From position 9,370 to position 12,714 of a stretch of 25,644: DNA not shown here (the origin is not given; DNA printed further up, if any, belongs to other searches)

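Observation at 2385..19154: Candidate peptide-pheromone quorum-sensing circuit: Cys-free GG-leader peptide with C39-ABC exporter and a LytS-type HK/LytTR RR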

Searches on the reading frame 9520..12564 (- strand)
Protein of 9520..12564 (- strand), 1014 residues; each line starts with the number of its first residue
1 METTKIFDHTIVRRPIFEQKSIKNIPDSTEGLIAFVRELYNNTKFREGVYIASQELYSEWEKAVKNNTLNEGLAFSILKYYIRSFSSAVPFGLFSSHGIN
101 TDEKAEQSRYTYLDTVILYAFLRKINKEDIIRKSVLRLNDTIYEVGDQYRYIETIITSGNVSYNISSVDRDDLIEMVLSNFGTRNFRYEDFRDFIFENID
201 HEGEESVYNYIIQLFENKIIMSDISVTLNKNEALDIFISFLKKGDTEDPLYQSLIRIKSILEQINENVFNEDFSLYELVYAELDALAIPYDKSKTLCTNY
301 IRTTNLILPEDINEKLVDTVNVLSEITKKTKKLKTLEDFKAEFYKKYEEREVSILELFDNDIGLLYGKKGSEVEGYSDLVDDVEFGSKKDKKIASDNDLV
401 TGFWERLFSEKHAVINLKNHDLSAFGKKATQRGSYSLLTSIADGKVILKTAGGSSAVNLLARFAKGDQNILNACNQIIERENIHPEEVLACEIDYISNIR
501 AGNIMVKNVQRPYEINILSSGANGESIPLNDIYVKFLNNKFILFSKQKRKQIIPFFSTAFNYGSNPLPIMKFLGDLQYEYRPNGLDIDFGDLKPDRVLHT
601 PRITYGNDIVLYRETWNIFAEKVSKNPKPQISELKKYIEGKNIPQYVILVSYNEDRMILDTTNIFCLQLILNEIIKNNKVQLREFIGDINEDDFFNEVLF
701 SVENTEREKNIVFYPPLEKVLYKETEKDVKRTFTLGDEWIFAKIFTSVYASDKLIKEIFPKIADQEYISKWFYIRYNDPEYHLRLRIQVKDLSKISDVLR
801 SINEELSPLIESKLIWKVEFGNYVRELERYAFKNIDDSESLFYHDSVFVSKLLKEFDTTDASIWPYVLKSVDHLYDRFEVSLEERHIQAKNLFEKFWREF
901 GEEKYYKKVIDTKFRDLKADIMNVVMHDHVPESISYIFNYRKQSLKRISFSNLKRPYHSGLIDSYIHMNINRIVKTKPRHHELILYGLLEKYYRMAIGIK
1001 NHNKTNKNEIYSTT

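Call 5: search_protein_families(library=pfam, proteins=[window:9520-12564:-], max_evalue=0.01)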
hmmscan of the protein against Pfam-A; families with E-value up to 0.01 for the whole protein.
window:9520-12564:- (1014 aa): 2 families
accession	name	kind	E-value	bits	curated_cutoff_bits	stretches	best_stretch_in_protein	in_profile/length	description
PF04738.18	Lant_dehydr_N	-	5.9e-78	263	28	1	42-669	2-648/649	Lantibiotic dehydratase, N terminus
PF14028.11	Lant_dehydr_C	-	6.7e-51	174.3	24.4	1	739-993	1-255/255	Lantibiotic biosynthesis dehydratase C-term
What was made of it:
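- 9520..12564 (-): LanB1: a full-length class I dehydratase that belongs to the lanthipeptide cargo. PF04738 + PF14028 (call 5).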

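Call 58: search_protein_families(library=ncbifam, proteins=[window:9520-12564:-], max_evalue=1)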
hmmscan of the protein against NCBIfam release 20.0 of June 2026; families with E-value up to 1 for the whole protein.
window:9520-12564:- (1014 aa): 1 family
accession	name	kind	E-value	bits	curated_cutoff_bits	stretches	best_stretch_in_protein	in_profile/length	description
TIGR03891.1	thiopep_ocin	subfamily_domain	1.4e-42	146.4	48.45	1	739-993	1-263/263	thiopeptide-type bacteriocin biosynthesis protein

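Call 77: search_dna_similar(query=window:9520-12564:-, collection=plasmids, mode=protein, max_rows=15)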
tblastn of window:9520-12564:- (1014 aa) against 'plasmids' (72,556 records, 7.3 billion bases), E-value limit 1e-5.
Records with a match: 111; places in all: 112; records where one place covers at least 80% of the query: 54.
Best place of each record, by identity: <60% 111.
By first word of the organism name: Clostridium 26; Apilactobacillus 16; Bacillus 14; Priestia 13; Staphylococcus 9; Streptomyces 9; Hymenobacter 3; Ligilactobacillus 3; Streptococcus 3; Rhizobium 2; and 11 more.
By predicted mobility (MOB-suite, as given by PLSDB): non-mobilizable 84; mobilizable 24; conjugative 3.
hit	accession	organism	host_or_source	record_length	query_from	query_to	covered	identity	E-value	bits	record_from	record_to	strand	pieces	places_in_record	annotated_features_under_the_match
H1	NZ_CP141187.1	Hymenobacter sp. GOD-10R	single cell,Crepidiastrum sonchifolium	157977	41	994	94%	27.8%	2e-99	353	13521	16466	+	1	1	lantibiotic dehydratase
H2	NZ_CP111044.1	Chondrinema litorale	Seaweed,red alga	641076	36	993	94%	27.1%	2e-96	343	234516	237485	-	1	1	lantibiotic dehydratase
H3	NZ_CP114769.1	Hymenobacter canadensis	whole organism,lake water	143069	34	1006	96%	26.7%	8e-91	327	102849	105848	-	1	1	lantibiotic dehydratase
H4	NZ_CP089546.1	Spirosoma oryzicola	Single cell,Surface layer of rice grains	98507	36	998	95%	25.9%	3e-84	307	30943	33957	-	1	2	lantibiotic dehydratase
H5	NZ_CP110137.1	Hymenobacter sp. YIM 151858-1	whole organism,soil sample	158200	26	993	95%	25.0%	2e-87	317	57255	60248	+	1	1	lantibiotic dehydratase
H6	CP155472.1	Fibrella sp. ES10-3-2-2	single cell,soil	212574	10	993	97%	24.3%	9e-68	257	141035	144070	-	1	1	lantibiotic dehydratase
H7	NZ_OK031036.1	Staphylococcus epidermidis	-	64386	42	985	93%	23.4%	1e-12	80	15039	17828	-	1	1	lantibiotic dehydratase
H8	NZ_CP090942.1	Staphylococcus epidermidis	Homo sapiens,whole organism,skin swab ...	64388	42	985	93%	23.4%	1e-12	80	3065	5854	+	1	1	lantibiotic dehydratase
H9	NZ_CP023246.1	Bacillus cereus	bacteria,pure culture,air in Laboratory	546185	35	973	93%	23.3%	5e-34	150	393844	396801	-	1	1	lantibiotic dehydratase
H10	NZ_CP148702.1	Clostridium perfringens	-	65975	44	973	92%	23.1%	2e-23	115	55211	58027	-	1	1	lantibiotic dehydratase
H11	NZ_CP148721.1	Clostridium perfringens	-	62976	44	973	92%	23.1%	2e-23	115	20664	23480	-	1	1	lantibiotic dehydratase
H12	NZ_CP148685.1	Clostridium perfringens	Mammal,single cell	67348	44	973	92%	23.1%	2e-23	115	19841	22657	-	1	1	lantibiotic dehydratase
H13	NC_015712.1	Clostridium perfringens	-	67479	44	973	92%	23.1%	2e-23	115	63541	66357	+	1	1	lantibiotic dehydratase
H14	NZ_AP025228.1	Clostridium perfringens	-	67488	44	973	92%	23.1%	2e-23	115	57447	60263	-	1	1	lantibiotic dehydratase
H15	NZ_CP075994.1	Clostridium perfringens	Antibiotic associated diarrhea, human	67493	44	973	92%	23.1%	3e-23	115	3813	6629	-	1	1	lantibiotic dehydratase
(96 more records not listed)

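Call 78: get_annotated_region(hit=H1, flank=12000)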
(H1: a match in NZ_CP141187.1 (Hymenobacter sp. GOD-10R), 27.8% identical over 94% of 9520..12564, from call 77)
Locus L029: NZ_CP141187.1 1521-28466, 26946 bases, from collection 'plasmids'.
description: Hymenobacter sp. GOD-10R plasmid unnamed3, complete sequence
organism: Hymenobacter sp. GOD-10R (NCBI taxid 3093922)
taxonomy: Bacteria; Bacteroidota; Cytophagia; Cytophagales; Hymenobacteraceae; Hymenobacter; Hymenobacter sp. GOD-10R
host: -; source: single cell,Crepidiastrum sonchifolium; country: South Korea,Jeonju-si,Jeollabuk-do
typing (MOB-suite, as given by PLSDB): non-mobilizable
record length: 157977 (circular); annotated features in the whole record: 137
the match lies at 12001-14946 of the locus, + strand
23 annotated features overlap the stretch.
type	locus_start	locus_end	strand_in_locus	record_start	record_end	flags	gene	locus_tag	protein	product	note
CDS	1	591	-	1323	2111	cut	-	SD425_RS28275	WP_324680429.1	LytTR family DNA-binding domain-containing protein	-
CDS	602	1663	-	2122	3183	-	-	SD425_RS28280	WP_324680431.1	histidine kinase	GO:0000160 - phosphorelay signal transduction system [Evidence IEA]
CDS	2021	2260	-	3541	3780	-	-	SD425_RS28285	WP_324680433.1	hypothetical protein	-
CDS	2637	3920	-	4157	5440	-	-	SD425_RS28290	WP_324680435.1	ABC transporter permease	-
CDS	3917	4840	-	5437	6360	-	-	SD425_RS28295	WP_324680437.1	ATP-binding cassette domain-containing protein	-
CDS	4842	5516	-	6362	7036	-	-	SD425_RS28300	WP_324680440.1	SagB/ThcOx family dehydrogenase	-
CDS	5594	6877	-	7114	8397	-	-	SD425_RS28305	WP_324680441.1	YcaO-like family protein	-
CDS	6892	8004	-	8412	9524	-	-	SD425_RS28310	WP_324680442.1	TOMM precursor leader peptide-binding protein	-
CDS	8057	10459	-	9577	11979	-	-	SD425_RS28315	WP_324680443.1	TonB-dependent receptor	-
CDS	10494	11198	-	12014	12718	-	-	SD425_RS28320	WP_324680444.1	hypothetical protein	-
CDS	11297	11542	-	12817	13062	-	-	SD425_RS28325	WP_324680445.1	hypothetical protein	-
CDS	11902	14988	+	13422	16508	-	-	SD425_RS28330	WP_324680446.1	lantibiotic dehydratase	-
CDS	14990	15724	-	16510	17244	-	-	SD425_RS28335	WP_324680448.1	LytTR family DNA-binding domain-containing protein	-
CDS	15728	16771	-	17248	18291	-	-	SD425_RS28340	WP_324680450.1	histidine kinase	GO:0000160 - phosphorelay signal transduction system [Evidence IEA]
CDS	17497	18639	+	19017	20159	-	-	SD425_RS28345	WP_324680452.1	hypothetical protein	-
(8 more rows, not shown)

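Call 79: get_annotated_region(hit=H3, flank=12000)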
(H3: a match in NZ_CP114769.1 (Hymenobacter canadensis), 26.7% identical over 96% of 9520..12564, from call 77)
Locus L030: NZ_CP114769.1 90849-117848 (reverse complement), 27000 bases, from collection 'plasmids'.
description: Hymenobacter canadensis strain PAMC 29467 plasmid unnamed2, complete sequence
organism: Hymenobacter canadensis (NCBI taxid 2999067)
taxonomy: Bacteria; Bacteroidota; Cytophagia; Cytophagales; Hymenobacteraceae; Hymenobacter; Hymenobacter canadensis
host: -; source: whole organism,lake water; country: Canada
typing (MOB-suite, as given by PLSDB): mobilizable; relaxase MOBB
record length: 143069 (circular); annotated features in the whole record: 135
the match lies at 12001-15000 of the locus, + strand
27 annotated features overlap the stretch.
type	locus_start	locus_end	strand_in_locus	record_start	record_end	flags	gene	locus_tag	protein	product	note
CDS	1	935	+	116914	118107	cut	-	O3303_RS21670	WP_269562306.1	hypothetical protein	-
CDS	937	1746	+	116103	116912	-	-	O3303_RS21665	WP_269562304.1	N-acetylmuramoyl-L-alanine amidase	-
CDS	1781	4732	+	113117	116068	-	-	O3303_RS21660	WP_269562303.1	S8 family serine peptidase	GO:0006508 - proteolysis [Evidence IEA]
CDS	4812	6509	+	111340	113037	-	-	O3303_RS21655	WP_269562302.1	hypothetical protein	-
CDS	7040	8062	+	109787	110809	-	-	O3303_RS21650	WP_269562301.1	N-acetylmuramoyl-L-alanine amidase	-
CDS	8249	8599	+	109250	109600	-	-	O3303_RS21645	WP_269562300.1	hypothetical protein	-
CDS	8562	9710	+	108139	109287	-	-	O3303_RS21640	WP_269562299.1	hypothetical protein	-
CDS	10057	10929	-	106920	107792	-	-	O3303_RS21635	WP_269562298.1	IS3 family transposase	-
CDS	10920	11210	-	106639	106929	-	-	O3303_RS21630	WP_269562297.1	transposase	GO:0006313 - DNA transposition [Evidence IEA]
CDS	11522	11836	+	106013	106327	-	-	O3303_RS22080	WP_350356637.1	integrase core domain-containing protein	GO:0015074 - DNA integration [Evidence IEA]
CDS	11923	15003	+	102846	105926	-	-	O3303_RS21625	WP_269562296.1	lantibiotic dehydratase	-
CDS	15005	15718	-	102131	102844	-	-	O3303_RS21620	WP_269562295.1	LytTR family DNA-binding domain-containing protein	-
CDS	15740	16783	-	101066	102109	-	-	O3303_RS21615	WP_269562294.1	histidine kinase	GO:0000160 - phosphorelay signal transduction system [Evidence IEA]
CDS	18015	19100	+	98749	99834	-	-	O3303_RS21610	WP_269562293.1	lanthionine synthetase LanC family protein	GO:0031179 - peptide modification [Evidence IEA]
CDS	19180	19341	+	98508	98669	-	-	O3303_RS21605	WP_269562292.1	hypothetical protein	-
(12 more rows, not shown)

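Call 83: get_annotated_region(hit=H4, flank=12000)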
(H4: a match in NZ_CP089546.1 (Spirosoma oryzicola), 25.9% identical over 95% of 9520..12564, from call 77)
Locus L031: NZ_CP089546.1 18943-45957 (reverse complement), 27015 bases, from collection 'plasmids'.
description: Spirosoma oryzicola strain RHs26 plasmid unnamed8, complete sequence
organism: Spirosoma oryzicola (NCBI taxid 2898794)
taxonomy: Bacteria; Bacteroidota; Cytophagia; Cytophagales; Cytophagaceae; Spirosoma; Spirosoma oryzicola
host: -; source: Single cell,Surface layer of rice grains; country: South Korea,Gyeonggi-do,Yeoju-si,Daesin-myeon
typing (MOB-suite, as given by PLSDB): non-mobilizable
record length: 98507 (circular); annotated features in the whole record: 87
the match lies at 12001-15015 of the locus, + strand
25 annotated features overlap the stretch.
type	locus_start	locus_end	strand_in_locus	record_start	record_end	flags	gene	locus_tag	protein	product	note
CDS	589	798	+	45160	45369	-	-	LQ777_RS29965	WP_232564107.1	hypothetical protein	-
CDS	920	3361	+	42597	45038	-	-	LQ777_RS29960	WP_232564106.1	outer membrane beta-barrel family protein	-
CDS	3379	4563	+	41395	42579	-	-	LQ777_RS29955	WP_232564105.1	lanthionine synthetase LanC family protein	GO:0031179 - peptide modification [Evidence IEA]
CDS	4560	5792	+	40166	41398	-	-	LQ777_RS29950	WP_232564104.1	lanthionine synthetase LanC family protein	GO:0031179 - peptide modification [Evidence IEA]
CDS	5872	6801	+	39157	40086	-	-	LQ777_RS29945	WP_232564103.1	LLM class flavin-dependent oxidoreductase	-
CDS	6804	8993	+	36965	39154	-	-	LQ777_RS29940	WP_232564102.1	peptidase domain-containing ABC transporter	-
CDS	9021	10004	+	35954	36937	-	-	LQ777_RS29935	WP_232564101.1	hypothetical protein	-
CDS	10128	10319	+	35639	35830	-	-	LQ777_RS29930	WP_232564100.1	class I lanthipeptide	-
CDS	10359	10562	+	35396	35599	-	-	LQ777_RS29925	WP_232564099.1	class I lanthipeptide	-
CDS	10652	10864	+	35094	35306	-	-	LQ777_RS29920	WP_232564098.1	class I lanthipeptide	-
CDS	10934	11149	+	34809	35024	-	-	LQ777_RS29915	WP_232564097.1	class I lanthipeptide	-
CDS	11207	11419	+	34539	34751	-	-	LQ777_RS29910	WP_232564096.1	class I lanthipeptide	-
CDS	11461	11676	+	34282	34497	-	-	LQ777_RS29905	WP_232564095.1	class I lanthipeptide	-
CDS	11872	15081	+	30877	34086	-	-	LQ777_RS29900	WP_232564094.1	lantibiotic dehydratase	-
CDS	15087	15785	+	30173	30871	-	-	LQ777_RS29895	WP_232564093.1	HlyD family efflux transporter periplasmic adaptor subunit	-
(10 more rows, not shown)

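Call 85: search_protein_families(library=pfam, proteins=[L031:18979-20148:+, L031:20114-20869:+, L031:920-3361:+, L031:9021-10004:+, L030:15740-16783:-, L030:15005-15718:-, L030:21453-23855:+, L029:17449-18639:+], max_evalue=0.001)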
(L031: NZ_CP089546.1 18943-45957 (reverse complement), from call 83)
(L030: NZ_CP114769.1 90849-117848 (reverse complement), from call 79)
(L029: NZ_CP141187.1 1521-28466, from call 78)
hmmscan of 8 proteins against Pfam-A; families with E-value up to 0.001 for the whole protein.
L031:18979-20148:+ (389 aa): 1 family
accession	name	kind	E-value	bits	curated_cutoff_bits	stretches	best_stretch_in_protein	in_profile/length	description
PF06580.19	His_kinase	-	1.5e-25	89.6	25.2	1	186-263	2-80/81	Histidine kinase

L031:20114-20869:+ (251 aa): 2 families
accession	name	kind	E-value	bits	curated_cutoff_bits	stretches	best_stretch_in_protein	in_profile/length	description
PF00072.30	Response_reg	-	2.4e-20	73.2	30.2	1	8-115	2-111/111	Response regulator receiver domain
PF04397.21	LytTR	-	2.2e-17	63.5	22.6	1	158-248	1-96/98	LytTr DNA-binding domain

L031:920-3361:+ (813 aa): 3 families
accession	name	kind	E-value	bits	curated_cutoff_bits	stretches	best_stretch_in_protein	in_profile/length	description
PF14905.12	OMP_b-brl_3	-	2.1e-95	320.6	27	1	383-788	2-408/408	Outer membrane protein beta-barrel family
PF13620.12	CarboxypepD_reg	-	2.6e-10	40.9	32.3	1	41-111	12-80/82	Carboxypeptidase regulatory-like domain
PF13715.12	CarbopepD_reg_2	-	3e-09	37.2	32.2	1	42-124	13-88/88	CarboxypepD_reg-like domain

L031:9021-10004:+ (327 aa): 0 families

L030:15740-16783:- (347 aa): 1 family
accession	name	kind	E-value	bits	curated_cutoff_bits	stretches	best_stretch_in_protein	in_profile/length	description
PF06580.19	His_kinase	-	2.3e-22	79.5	25.2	1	161-241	1-81/81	Histidine kinase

L030:15005-15718:- (237 aa): 2 families
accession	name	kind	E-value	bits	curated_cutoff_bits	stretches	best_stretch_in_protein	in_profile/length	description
PF04397.21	LytTR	-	1.7e-21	76.7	22.6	1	137-228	2-97/98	LytTr DNA-binding domain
PF00072.30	Response_reg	-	2.1e-18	66.9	30.2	1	1-104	4-110/111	Response regulator receiver domain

L030:21453-23855:+ (800 aa): 3 families
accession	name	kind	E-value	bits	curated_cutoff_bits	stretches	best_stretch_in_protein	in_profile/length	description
PF14905.12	OMP_b-brl_3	-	3.5e-85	286.9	27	1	377-775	3-408/408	Outer membrane protein beta-barrel family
PF13715.12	CarbopepD_reg_2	-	4.4e-11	43.1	32.2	1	33-120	1-88/88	CarboxypepD_reg-like domain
PF13620.12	CarboxypepD_reg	-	7.5e-08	33.1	32.3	1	33-101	2-72/82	Carboxypeptidase regulatory-like domain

L029:17449-18639:+ (396 aa): 1 family
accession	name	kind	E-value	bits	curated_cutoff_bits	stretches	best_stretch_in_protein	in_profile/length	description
PF05147.19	LANC_like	-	6.9e-07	28.6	23.2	0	53-289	72-244/350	Lanthionine synthetase C-like protein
